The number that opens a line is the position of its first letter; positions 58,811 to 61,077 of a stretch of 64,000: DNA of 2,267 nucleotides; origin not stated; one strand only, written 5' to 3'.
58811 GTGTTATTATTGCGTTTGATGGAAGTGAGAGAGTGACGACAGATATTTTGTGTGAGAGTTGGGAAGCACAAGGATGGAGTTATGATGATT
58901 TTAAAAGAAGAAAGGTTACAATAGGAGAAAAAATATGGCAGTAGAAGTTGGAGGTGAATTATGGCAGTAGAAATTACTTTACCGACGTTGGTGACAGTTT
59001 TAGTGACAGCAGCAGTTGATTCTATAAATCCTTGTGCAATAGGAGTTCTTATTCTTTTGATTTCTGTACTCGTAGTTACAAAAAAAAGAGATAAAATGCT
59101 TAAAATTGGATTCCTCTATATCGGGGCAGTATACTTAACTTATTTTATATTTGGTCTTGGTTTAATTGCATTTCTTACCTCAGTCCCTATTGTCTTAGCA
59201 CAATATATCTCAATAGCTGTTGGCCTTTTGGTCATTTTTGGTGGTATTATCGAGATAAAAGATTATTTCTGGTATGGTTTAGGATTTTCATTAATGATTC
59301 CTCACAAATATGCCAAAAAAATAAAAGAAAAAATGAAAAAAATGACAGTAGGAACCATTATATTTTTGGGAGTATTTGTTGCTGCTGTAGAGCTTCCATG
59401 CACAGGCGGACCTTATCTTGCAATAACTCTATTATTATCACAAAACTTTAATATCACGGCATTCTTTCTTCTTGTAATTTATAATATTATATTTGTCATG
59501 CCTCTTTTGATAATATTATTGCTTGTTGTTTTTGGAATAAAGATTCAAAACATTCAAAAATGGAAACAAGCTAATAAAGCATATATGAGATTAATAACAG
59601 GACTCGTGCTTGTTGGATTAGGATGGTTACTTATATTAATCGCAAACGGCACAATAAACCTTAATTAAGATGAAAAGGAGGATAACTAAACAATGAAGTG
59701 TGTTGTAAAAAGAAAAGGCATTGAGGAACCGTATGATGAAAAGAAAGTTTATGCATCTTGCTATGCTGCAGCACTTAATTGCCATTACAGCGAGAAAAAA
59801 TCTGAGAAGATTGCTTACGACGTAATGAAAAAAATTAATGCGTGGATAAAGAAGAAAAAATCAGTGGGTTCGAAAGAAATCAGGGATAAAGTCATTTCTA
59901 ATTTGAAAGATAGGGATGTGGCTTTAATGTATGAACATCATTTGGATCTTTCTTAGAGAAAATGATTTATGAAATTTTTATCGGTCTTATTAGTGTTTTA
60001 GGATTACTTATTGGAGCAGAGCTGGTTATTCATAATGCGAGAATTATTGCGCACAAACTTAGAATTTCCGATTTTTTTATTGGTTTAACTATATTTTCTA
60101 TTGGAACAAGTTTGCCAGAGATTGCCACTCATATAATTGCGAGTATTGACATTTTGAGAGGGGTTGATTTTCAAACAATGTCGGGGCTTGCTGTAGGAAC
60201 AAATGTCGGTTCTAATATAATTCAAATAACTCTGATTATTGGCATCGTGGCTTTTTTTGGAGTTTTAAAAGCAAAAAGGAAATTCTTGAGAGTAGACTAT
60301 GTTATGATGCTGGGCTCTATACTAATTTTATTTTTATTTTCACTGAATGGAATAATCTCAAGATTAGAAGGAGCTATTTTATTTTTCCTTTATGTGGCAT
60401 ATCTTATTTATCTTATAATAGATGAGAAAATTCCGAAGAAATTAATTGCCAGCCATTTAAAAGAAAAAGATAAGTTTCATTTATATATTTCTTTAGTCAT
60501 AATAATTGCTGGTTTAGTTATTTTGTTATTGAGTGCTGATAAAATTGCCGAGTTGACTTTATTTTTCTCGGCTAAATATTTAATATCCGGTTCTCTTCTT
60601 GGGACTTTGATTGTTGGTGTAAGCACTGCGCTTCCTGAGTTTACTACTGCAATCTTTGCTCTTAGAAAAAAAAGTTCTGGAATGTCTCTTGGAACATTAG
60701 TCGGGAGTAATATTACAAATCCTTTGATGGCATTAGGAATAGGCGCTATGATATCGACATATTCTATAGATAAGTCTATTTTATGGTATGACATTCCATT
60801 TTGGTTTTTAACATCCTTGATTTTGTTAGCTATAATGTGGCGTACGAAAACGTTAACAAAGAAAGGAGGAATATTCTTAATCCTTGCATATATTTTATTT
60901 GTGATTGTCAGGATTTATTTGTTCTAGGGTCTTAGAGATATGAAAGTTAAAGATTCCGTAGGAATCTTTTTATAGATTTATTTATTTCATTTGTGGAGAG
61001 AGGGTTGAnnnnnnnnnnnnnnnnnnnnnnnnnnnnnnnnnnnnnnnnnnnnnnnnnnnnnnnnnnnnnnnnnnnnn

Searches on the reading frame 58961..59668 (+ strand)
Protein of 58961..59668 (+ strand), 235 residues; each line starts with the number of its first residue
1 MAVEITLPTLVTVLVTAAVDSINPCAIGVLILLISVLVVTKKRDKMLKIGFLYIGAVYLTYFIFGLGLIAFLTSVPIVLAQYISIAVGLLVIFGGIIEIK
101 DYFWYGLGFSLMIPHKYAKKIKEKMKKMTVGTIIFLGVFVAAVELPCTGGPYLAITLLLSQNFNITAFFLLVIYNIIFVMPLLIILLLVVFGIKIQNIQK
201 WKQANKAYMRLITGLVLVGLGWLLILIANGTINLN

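Call 65: search_protein_families(library=pfam, proteins=[window:58961-59668:+], max_evalue=0.0001)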
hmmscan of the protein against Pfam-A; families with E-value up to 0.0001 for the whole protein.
window:58961-59668:+ (235 aa): 1 family
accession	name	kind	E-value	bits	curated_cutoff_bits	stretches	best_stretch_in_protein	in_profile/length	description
PF11139.14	SfLAP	-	2.3e-11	44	35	1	13-225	1-208/213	Sap, sulfolipid-1-addressing protein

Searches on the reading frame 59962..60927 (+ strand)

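Call 65: search_protein_families(library=pfam, proteins=[window:59962-60927:+], max_evalue=0.0001)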
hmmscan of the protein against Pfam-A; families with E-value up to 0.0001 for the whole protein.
window:59962-60927:+ (321 aa): 1 family
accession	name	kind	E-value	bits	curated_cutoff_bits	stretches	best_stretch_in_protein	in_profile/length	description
PF01699.29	Na_Ca_ex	-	5.2e-45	153.5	24.9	2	6-152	4-150/151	Sodium/calcium exchanger protein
